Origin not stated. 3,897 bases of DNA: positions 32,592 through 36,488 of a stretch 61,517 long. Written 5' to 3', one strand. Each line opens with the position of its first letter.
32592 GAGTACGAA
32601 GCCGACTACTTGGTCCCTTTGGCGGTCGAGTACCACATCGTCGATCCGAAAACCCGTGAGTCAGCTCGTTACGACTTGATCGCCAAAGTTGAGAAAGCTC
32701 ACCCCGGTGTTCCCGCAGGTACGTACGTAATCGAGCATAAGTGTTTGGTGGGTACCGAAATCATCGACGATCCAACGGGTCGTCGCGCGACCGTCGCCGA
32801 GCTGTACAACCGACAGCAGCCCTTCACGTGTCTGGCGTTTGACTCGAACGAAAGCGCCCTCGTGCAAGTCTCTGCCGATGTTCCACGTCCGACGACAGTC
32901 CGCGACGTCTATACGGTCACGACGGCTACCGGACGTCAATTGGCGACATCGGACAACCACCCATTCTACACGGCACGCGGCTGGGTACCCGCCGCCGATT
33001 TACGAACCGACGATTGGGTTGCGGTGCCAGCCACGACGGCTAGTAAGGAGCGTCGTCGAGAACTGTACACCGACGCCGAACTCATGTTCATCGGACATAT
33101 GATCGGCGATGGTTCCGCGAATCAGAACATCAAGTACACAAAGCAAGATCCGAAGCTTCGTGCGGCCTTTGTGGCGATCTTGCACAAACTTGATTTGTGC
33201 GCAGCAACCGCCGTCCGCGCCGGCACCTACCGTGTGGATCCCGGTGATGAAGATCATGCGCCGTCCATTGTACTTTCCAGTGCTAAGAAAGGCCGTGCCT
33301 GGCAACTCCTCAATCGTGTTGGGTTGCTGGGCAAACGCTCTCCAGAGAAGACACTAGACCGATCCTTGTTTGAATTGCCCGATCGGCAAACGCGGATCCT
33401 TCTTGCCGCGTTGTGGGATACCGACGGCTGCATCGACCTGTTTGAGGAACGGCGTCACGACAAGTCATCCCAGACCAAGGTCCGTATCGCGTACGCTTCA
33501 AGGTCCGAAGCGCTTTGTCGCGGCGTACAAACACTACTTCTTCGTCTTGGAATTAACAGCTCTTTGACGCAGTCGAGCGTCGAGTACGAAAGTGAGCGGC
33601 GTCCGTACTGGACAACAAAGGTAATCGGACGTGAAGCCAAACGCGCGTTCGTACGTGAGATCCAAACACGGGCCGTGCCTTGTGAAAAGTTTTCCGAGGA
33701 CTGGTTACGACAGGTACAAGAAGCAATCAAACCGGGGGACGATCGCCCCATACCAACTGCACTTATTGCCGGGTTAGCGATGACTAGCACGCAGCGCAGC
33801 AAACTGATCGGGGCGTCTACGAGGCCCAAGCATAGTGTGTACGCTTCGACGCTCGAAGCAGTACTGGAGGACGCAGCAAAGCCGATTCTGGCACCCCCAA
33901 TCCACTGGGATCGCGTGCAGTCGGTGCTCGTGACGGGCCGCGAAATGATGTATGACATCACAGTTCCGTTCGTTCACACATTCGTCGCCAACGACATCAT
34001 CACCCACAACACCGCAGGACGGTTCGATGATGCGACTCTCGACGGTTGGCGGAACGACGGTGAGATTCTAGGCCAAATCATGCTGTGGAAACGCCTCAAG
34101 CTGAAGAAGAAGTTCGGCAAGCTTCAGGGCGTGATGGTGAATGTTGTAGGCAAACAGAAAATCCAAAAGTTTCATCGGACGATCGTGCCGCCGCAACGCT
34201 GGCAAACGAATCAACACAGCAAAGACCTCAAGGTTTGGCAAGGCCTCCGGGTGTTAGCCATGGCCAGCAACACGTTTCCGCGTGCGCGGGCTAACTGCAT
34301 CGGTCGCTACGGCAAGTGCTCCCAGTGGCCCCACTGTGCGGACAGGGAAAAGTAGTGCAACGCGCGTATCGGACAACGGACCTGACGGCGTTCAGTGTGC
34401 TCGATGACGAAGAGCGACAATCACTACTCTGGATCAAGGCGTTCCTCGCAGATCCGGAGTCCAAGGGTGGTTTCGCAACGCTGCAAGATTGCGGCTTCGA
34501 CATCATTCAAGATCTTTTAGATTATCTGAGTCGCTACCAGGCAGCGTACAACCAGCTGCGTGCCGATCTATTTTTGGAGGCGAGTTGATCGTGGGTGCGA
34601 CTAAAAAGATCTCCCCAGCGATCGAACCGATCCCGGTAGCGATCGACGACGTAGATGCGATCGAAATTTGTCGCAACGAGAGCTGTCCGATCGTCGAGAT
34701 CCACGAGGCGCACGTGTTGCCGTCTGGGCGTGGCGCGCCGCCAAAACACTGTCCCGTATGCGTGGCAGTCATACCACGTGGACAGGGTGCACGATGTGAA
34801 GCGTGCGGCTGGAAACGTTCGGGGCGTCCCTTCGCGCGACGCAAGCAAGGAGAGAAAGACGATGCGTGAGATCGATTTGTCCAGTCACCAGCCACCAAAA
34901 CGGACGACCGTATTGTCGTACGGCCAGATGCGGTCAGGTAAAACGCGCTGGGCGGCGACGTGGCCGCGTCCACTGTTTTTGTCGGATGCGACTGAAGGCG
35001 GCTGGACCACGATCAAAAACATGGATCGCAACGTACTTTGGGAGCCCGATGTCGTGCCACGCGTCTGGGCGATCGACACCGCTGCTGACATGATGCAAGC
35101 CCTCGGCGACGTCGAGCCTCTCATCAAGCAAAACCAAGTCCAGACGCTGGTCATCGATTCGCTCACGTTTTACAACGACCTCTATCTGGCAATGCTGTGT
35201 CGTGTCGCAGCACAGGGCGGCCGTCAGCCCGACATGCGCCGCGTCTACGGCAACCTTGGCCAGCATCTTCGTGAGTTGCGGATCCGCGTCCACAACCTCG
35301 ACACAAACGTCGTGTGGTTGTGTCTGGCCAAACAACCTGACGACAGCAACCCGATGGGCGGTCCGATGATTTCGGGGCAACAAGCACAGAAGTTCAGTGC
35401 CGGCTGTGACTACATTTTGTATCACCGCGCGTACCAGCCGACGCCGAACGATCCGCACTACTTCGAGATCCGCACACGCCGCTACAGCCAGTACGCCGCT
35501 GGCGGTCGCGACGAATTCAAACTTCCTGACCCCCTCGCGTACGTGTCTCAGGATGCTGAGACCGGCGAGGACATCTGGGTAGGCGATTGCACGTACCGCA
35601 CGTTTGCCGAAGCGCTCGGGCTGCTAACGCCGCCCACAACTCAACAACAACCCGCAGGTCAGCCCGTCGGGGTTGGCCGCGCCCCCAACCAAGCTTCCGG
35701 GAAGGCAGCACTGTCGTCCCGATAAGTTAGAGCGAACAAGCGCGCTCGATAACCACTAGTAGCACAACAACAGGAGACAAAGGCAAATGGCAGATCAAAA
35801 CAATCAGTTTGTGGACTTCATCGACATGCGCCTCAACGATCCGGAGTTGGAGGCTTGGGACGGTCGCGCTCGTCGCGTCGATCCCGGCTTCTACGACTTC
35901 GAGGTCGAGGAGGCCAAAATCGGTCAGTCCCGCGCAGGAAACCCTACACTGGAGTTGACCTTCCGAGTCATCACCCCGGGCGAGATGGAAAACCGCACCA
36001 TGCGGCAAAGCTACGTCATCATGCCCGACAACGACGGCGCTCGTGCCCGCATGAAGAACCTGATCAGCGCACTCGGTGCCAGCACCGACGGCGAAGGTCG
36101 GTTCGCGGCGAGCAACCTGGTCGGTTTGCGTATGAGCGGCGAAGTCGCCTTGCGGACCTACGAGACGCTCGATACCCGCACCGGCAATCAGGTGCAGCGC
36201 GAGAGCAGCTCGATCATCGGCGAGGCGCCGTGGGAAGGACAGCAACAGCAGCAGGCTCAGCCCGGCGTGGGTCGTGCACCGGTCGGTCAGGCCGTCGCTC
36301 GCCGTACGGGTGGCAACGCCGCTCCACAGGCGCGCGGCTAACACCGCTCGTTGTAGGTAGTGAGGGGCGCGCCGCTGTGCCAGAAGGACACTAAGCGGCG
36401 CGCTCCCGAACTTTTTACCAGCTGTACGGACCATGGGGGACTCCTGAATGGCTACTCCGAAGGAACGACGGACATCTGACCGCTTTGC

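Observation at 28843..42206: Four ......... inteins in three replication genes (SNF2 helicase, Cas4-like nuclease, DNA polymerase x2)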

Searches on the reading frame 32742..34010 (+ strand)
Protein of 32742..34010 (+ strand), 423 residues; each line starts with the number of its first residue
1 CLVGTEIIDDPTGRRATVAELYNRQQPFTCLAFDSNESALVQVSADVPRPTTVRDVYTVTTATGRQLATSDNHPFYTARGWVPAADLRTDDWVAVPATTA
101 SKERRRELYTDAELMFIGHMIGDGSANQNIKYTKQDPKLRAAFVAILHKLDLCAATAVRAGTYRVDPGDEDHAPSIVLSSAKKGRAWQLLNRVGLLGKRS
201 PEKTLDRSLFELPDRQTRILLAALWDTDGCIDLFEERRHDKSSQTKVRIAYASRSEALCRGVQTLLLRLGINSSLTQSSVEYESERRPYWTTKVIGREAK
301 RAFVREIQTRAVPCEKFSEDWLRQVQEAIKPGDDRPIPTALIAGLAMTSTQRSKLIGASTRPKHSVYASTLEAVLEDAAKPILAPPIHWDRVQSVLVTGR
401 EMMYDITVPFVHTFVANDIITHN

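Call 8: search_protein_families(library=pfam, proteins=[window:32742-34010:+], max_evalue=1)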
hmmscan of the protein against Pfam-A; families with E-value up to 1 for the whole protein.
window:32742-34010:+ (423 aa): 3 families
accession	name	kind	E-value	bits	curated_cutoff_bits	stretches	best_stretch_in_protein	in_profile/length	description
PF14528.11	LAGLIDADG_3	-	1.4e-15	57.7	22.5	1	218-307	4-81/82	LAGLIDADG-like domain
PF14890.11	Intein_splicing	-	1.9e-15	57.4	35.8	1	15-423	9-155/155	Intein splicing domain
PF07591.16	PT-HINT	-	0.069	13.8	27.7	1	45-91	37-85/137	Pretoxin HINT domain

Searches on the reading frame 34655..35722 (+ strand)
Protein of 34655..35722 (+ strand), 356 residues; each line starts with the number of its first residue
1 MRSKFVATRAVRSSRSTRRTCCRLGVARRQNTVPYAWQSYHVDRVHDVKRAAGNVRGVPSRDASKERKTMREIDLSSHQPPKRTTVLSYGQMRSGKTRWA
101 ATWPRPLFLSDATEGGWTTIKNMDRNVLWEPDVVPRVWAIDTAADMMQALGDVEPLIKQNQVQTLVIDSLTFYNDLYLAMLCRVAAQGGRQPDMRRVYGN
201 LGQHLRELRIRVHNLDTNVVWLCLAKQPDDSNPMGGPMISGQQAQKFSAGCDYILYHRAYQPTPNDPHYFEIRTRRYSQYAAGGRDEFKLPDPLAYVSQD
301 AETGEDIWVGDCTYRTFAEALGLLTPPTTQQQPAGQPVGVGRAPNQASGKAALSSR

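Call 33: search_protein_families(library=pfam, proteins=[window:34655-35722:+], max_evalue=0.001)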
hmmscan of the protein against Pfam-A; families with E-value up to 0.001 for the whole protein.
window:34655-35722:+ (356 aa): 1 family
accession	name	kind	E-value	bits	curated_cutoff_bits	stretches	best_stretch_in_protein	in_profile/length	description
PF13479.12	AAA_24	-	4.4e-12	46.7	27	1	84-259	3-170/195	AAA domain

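Call 60: search_protein_families(library=phrogs, proteins=[window:34655-35722:+], max_evalue=0.01)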
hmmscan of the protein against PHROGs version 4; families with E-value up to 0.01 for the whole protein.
window:34655-35722:+ (356 aa): 1 family
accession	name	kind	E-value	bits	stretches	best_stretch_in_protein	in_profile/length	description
phrog_124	-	DNA, RNA and nucleotide metabolism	6.8e-20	72.8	1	68-256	25-206/382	Sak4-like ssDNA annealing protein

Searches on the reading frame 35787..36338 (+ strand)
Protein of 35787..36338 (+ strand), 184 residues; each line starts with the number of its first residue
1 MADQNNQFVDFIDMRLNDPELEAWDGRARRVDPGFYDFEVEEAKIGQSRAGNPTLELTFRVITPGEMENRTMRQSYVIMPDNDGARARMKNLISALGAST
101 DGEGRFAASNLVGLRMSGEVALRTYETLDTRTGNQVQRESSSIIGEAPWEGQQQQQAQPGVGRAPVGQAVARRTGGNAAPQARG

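Call 33: search_protein_families(library=pfam, proteins=[window:35787-36338:+], max_evalue=0.001)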
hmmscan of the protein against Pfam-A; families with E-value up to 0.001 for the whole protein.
window:35787-36338:+ (184 aa): 0 families

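Call 60: search_protein_families(library=phrogs, proteins=[window:35787-36338:+], max_evalue=0.01)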
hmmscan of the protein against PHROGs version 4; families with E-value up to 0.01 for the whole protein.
window:35787-36338:+ (184 aa): 1 family
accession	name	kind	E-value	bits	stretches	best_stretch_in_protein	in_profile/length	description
phrog_7778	-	DNA, RNA and nucleotide metabolism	0.0023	18.7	1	23-83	30-89/162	single strand DNA binding protein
